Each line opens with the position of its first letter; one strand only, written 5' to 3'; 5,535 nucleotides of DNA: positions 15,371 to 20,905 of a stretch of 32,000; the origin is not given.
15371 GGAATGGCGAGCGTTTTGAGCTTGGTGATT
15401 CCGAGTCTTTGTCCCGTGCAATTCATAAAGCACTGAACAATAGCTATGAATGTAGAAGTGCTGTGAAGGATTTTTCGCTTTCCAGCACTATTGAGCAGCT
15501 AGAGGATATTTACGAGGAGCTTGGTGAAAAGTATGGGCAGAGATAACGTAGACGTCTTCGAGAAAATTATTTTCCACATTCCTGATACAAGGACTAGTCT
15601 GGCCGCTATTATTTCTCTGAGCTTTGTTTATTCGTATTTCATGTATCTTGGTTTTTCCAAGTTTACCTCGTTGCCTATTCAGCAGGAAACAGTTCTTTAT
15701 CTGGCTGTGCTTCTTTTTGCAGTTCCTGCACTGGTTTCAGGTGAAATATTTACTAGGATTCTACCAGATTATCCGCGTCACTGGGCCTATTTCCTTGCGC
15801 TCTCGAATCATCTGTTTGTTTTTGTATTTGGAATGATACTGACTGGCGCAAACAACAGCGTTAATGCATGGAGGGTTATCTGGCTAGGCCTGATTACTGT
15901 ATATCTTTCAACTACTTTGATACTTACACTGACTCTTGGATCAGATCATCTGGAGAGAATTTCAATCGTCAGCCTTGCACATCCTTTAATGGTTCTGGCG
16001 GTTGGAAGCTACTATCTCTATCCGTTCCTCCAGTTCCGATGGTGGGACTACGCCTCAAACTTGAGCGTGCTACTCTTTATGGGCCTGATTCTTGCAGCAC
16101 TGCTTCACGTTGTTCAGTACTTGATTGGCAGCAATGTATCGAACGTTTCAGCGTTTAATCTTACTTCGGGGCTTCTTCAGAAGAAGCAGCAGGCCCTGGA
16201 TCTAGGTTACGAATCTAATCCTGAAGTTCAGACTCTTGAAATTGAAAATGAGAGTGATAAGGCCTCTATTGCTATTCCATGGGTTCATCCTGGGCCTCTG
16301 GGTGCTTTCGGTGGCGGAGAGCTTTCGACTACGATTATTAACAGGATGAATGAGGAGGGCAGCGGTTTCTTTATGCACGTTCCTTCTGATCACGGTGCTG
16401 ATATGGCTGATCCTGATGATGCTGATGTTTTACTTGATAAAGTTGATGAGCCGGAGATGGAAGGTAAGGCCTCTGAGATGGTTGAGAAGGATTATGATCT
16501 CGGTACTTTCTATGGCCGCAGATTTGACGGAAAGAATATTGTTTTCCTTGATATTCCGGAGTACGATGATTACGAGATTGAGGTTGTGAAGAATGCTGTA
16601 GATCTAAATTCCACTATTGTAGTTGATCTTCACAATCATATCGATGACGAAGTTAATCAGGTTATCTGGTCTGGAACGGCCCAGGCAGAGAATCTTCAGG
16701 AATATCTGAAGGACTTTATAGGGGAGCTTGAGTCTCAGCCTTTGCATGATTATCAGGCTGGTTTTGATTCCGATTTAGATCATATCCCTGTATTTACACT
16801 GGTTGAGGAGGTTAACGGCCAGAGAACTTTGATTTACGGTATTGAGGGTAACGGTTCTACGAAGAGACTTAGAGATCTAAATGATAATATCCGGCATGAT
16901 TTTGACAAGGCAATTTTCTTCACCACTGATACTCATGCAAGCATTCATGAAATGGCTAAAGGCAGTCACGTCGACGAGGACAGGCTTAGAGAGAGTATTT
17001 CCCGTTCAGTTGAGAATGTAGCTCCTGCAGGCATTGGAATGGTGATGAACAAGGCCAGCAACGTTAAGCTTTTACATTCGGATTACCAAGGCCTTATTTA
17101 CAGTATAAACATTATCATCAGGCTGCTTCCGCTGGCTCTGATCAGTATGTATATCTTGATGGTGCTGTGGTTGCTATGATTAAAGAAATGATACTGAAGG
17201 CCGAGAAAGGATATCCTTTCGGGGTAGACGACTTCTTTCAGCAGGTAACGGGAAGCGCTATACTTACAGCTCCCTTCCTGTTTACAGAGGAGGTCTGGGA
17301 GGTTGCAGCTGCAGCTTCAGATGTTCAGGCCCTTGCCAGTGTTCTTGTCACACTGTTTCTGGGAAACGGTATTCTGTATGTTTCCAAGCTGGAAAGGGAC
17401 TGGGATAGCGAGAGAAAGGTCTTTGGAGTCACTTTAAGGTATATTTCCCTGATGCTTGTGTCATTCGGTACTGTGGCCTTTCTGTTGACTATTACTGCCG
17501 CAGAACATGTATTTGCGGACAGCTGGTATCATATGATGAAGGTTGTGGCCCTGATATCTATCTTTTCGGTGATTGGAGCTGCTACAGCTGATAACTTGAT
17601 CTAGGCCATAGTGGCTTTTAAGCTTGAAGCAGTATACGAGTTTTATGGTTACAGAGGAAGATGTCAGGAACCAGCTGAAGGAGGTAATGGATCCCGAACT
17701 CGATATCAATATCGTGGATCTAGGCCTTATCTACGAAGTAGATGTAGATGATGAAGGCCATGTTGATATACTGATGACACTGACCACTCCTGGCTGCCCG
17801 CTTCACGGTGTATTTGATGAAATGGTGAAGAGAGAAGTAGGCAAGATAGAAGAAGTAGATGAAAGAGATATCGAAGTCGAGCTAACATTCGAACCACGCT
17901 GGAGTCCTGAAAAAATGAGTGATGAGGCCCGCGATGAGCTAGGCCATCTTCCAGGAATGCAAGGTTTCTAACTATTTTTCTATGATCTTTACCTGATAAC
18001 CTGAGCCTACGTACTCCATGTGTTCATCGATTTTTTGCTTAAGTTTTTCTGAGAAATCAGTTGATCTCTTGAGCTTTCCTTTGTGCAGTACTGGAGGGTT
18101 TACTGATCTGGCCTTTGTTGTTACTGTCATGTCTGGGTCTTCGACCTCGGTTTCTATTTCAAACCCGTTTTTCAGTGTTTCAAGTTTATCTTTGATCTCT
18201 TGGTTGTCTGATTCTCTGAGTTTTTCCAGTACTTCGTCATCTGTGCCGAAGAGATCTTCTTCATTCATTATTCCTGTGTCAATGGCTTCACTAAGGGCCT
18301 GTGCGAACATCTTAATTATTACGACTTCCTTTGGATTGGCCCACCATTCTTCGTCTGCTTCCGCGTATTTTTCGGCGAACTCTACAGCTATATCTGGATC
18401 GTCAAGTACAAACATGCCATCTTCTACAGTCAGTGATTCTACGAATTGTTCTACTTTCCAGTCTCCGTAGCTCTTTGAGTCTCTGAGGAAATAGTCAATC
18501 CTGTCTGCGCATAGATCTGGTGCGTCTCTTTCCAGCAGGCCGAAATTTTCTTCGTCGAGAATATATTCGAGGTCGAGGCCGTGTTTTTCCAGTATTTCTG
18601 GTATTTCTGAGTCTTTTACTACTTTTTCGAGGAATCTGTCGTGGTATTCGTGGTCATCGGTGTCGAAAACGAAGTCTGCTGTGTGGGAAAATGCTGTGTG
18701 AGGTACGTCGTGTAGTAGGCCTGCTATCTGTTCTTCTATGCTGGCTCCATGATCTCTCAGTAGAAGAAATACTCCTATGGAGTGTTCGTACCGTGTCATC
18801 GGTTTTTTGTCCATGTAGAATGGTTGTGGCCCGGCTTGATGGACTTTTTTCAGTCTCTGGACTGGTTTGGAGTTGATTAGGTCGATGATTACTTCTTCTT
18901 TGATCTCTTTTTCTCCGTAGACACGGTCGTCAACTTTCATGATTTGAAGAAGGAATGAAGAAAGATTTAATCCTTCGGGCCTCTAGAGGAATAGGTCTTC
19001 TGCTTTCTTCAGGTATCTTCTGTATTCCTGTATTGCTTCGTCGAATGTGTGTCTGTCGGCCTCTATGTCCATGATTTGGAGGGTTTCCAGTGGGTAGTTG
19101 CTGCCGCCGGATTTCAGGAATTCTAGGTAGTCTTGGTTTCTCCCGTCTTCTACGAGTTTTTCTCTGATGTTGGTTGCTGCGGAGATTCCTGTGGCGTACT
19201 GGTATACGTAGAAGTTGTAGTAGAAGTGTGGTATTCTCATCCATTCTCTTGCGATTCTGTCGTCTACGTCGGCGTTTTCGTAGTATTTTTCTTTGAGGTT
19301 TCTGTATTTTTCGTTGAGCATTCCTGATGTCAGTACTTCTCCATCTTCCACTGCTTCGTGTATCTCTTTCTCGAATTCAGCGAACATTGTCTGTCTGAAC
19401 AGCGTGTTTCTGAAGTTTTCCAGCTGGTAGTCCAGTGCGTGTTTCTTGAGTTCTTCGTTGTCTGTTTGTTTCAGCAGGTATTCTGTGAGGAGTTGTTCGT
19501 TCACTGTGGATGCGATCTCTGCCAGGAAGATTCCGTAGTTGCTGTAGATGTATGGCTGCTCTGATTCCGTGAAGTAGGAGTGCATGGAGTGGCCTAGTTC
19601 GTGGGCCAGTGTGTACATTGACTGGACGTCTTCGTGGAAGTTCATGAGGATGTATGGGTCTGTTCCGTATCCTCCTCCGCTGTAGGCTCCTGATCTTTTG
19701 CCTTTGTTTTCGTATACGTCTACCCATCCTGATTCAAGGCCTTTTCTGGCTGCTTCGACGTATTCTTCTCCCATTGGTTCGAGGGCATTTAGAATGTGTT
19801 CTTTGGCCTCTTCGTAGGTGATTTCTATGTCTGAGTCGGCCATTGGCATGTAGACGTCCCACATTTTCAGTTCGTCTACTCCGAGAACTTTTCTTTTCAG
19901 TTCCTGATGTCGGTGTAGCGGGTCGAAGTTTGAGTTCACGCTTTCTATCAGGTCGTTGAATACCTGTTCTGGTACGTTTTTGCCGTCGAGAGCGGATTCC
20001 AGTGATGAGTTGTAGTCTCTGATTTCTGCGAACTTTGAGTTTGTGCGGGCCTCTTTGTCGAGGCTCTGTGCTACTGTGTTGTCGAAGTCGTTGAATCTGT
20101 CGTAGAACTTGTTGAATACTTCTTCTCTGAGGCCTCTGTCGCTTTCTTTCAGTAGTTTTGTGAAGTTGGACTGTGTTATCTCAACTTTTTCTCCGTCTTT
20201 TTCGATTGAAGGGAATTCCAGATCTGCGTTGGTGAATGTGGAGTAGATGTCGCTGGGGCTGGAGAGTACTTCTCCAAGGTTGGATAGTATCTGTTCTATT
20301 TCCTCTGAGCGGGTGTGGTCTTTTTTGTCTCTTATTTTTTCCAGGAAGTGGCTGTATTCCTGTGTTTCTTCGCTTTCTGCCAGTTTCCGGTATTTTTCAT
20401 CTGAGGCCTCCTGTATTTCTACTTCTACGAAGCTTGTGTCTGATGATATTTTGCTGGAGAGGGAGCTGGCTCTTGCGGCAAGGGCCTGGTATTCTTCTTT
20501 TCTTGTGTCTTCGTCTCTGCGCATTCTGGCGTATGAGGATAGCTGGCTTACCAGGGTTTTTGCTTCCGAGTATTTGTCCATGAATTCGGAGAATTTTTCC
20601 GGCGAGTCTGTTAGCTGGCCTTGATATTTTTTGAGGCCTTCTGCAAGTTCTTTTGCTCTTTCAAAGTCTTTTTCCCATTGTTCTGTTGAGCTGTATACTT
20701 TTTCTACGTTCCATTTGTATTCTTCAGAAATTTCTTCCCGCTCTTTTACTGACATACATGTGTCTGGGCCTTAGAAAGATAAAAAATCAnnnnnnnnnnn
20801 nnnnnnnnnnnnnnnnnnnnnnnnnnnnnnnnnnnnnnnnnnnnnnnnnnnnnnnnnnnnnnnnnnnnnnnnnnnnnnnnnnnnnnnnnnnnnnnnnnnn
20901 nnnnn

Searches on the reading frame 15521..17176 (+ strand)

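Call 8: search_protein_families(library=pfam, max_evalue=0.001, proteins=[window:15521-17176:+])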
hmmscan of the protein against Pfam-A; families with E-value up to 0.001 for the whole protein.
window:15521-17176:+ (552 aa): 1 family
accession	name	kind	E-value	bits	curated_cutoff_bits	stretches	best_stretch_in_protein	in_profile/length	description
PF09843.14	DUF2070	-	9.9e-70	235.9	30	1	14-549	5-559/561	Predicted membrane protein (DUF2070)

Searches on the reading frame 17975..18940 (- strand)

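Call 8: search_protein_families(library=pfam, max_evalue=0.001, proteins=[window:17975-18940:-])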
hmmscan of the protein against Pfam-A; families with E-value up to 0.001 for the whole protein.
window:17975-18940:- (322 aa): 1 family
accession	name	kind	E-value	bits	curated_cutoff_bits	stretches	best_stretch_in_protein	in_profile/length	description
PF01966.28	HD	-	6.1e-08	33.4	22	1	50-153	1-115/116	HD domain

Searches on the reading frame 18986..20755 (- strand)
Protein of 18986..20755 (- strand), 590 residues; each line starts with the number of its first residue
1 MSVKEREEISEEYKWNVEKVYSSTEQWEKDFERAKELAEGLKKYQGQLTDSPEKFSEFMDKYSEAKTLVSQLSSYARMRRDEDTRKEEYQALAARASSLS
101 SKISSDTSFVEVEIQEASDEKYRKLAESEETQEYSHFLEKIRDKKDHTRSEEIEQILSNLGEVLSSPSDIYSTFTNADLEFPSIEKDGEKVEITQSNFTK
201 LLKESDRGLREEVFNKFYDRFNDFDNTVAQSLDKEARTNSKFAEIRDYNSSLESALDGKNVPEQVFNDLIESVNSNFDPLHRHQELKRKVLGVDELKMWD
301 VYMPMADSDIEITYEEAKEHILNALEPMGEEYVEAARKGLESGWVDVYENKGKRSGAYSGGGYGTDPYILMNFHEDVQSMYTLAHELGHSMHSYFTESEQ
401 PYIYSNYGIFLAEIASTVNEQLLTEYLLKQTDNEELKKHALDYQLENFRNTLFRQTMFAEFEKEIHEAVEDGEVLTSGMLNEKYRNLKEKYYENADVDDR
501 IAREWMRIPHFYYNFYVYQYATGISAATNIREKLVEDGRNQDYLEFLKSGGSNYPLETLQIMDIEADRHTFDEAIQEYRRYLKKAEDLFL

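Call 8: search_protein_families(library=pfam, max_evalue=0.001, proteins=[window:18986-20755:-])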
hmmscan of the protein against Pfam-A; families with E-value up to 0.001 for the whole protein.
window:18986-20755:- (590 aa): 2 families
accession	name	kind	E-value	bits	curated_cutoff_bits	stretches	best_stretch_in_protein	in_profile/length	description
PF01432.26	Peptidase_M3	-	1.4e-74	252.6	27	1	201-566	2-445/457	Peptidase family M3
PF08439.15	Peptidase_M3_N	-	7.6e-20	71.3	25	1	113-181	1-70/70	Oligopeptidase F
